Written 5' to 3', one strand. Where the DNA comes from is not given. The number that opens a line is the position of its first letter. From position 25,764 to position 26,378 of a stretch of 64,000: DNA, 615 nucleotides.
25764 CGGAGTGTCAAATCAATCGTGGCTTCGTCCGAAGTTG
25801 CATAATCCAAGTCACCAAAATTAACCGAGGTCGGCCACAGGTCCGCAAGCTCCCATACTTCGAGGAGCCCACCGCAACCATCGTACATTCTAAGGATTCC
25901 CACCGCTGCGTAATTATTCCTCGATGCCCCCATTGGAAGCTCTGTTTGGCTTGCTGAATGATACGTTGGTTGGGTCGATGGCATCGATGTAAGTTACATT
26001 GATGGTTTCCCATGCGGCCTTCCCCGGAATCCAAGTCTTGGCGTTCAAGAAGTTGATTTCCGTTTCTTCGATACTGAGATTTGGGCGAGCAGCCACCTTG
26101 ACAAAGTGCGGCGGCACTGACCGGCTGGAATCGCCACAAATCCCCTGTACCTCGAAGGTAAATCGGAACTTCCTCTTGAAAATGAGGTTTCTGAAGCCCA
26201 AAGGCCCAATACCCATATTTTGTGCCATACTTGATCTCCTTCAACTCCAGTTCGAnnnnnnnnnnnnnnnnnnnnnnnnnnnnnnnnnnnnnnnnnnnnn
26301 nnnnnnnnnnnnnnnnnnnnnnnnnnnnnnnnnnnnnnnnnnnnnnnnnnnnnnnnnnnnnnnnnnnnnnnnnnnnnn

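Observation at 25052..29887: Tail sheath followed by four tandem tube-protein paralogs, one frameshifted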

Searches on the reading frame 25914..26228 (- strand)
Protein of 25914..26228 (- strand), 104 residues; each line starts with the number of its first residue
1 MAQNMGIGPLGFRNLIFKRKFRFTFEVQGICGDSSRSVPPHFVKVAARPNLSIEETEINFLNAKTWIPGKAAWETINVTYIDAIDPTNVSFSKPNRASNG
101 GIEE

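Call 3: search_protein_families(library=pfam, proteins=[window:25914-26228:-], max_evalue=0.01)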
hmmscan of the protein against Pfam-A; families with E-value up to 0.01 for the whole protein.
window:25914-26228:- (104 aa): 0 families

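Call 6: search_protein_families(library=phrogs, proteins=[window:25914-26228:-], max_evalue=0.001)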
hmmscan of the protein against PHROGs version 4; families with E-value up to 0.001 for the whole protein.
window:25914-26228:- (104 aa): 1 family
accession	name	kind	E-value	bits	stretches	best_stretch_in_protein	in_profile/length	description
phrog_4542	-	tail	7.2e-10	39.6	1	17-85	25-93/214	tail tube protein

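Call 17: find_encoding_contigs(protein=window:25914-26228:-, flank=3000, max_places=10)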
Protein window:25914-26228:- (104 aa): no gene with exactly this product is on record in the collection.
